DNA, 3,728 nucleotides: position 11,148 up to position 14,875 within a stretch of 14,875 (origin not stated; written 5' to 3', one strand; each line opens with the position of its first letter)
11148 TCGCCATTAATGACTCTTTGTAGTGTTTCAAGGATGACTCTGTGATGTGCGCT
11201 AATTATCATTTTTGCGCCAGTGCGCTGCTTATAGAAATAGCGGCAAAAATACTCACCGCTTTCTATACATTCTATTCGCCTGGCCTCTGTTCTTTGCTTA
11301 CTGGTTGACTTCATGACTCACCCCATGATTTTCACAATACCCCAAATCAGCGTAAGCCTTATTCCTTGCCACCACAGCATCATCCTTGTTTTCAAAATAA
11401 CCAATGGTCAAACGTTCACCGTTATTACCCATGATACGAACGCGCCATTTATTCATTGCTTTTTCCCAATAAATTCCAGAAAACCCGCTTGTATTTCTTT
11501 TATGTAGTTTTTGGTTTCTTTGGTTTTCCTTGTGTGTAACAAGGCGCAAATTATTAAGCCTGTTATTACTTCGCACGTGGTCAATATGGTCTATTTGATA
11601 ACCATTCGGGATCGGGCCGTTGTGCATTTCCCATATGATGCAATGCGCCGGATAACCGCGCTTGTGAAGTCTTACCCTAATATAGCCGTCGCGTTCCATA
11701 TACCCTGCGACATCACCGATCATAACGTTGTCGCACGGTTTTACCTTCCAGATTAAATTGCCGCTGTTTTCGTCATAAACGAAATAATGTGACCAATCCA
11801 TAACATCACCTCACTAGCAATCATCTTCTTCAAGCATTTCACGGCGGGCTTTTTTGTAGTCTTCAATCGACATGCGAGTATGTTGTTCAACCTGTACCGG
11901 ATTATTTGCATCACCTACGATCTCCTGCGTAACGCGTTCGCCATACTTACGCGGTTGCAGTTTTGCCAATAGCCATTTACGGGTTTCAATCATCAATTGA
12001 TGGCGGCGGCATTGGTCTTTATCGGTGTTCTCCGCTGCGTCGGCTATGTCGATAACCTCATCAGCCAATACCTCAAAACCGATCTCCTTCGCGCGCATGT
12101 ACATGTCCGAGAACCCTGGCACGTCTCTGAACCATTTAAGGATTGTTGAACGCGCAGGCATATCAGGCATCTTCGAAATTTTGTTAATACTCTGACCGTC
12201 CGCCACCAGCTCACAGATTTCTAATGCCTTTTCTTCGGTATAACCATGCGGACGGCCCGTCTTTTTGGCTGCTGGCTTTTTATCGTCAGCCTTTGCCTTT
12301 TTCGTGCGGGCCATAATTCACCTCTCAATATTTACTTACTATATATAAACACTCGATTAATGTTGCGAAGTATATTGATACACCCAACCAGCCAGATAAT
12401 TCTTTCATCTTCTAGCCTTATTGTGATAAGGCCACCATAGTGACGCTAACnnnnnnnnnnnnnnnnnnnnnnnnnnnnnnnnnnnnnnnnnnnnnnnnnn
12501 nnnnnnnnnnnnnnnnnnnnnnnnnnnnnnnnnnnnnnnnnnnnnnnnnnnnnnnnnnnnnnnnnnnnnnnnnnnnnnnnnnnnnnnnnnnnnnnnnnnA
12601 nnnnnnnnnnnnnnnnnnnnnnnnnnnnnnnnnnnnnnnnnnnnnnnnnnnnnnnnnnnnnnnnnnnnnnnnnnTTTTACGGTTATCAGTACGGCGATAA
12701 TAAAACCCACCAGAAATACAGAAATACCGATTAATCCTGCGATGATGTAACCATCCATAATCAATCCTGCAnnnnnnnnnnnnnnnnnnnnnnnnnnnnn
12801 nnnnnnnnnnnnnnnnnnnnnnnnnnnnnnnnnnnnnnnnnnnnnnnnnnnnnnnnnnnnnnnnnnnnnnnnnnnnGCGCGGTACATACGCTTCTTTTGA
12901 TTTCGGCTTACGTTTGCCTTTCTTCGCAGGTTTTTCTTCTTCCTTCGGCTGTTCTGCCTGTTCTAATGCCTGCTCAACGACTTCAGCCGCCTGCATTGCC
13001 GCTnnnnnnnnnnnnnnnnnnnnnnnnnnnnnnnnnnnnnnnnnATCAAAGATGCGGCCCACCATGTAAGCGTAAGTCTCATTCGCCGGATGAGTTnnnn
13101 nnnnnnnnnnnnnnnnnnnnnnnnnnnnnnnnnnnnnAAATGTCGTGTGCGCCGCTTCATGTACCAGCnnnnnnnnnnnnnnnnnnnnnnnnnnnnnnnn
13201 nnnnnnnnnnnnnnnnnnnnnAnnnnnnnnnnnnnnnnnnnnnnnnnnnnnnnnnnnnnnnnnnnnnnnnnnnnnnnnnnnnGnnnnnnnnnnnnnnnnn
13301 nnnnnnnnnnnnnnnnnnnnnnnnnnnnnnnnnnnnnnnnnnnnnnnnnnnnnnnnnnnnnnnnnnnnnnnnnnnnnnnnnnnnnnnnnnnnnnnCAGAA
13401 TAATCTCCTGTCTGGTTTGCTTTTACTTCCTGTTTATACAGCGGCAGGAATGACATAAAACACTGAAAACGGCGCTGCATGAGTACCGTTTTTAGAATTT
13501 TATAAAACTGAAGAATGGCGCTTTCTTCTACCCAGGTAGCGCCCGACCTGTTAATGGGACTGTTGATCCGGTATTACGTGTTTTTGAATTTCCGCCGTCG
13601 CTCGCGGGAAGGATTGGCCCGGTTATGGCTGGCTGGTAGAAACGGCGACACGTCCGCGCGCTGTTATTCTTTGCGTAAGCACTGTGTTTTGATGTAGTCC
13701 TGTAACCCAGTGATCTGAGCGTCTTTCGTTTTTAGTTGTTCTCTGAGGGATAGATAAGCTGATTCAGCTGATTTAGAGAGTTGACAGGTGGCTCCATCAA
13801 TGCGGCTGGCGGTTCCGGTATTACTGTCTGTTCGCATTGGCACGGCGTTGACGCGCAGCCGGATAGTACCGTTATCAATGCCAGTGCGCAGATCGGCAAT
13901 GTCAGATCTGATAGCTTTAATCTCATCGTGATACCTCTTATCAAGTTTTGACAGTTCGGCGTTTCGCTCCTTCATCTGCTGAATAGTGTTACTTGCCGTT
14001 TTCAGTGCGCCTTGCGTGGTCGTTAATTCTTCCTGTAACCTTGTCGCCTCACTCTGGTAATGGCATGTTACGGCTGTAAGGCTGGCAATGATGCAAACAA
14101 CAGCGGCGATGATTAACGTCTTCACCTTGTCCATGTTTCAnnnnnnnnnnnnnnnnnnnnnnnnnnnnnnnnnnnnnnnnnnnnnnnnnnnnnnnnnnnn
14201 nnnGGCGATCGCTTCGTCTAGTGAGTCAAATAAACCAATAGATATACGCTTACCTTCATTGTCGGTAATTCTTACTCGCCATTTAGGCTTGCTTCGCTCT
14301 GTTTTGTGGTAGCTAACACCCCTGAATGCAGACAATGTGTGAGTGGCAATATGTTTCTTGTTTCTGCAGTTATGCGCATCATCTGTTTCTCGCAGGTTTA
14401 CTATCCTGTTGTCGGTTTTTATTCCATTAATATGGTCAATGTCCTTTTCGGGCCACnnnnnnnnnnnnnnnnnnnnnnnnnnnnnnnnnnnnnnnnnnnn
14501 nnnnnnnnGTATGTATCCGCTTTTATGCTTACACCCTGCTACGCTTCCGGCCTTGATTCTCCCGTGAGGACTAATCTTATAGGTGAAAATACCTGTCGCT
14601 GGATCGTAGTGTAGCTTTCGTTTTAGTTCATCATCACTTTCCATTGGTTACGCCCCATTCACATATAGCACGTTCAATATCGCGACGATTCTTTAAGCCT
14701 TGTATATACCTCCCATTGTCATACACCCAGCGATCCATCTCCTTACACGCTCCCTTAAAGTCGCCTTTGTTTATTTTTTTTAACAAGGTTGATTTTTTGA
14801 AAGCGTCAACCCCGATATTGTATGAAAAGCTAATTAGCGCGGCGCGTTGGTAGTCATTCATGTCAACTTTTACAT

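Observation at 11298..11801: HNH-AP2 homing-endonuclease-like gene wedged between terminase small and large subunit genes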

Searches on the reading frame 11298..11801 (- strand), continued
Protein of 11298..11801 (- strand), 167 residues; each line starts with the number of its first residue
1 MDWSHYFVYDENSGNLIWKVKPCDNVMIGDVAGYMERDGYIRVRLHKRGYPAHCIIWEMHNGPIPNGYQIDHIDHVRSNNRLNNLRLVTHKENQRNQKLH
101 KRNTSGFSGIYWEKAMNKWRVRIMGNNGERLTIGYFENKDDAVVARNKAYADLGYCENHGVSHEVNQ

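Call 65: search_protein_families(library=padloc, proteins=[window:11301-11801:-], max_evalue=0.001)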
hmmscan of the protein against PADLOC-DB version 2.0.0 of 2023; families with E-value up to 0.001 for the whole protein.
window:11301-11801:- (167 aa): 2 families
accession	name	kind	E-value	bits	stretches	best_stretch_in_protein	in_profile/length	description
PDLC03687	HEase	-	1e-07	30.1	1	36-104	36-109/178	homing endonuclease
PDLC03704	HEase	-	6.2e-06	24.5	1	34-89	22-77/131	homing endonuclease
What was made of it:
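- PADLOC matches only 'homing endonuclease' models (call 65). PADLOC carries 'HEase' models among defence-associated proteins (call 65).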

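Call 69: find_encoding_contigs(protein=P0006, flank=3000, max_places=3)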
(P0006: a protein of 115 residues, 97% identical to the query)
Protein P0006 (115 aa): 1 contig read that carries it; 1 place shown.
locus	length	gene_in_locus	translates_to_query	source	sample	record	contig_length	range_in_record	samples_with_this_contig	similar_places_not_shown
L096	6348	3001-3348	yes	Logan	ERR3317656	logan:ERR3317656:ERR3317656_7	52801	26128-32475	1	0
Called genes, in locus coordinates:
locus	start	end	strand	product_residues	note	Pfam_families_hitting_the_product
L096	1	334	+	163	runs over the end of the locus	PF00959:Phage_lysozyme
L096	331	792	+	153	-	PF03245:Phage_lysis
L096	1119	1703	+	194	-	-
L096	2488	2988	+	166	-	PF20901:Sf6_terminase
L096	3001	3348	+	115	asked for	PF13392:HNH_3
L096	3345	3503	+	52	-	-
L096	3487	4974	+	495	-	PF17289:Terminase_6C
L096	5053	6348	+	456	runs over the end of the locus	PF06381:Phage_portal_3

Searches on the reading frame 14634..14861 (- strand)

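Call 4: search_protein_families(library=pfam, proteins=[window:14634-14861:-], max_evalue=0.01)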
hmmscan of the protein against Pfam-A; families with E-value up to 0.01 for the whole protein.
window:14634-14861:- (75 aa): 1 family
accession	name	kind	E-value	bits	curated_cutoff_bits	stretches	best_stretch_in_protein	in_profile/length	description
PF00959.24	Phage_lysozyme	-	1.4e-22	80.7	22.3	1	1-63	63-125/125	Phage lysozyme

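Call 5: search_protein_families(library=phrogs, proteins=[window:14634-14861:-], max_evalue=0.001)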
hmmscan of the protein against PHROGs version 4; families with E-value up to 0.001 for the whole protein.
window:14634-14861:- (75 aa): 6 families
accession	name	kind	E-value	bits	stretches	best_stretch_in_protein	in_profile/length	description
phrog_7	-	lysis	1.3e-32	113.9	1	1-74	628-702/873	endolysin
phrog_7910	-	lysis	7.4e-24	85.2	1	6-71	30-95/96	endolysin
phrog_33083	-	lysis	9.7e-18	65.1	1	4-67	77-140/456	endolysin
phrog_10457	-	lysis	3.2e-16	60.3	1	1-66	27-92/95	endolysin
phrog_28234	-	lysis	1.9e-09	38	1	1-66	150-218/372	endolysin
phrog_35759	-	unknown function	5.6e-05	23.8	1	49-70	4-25/27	-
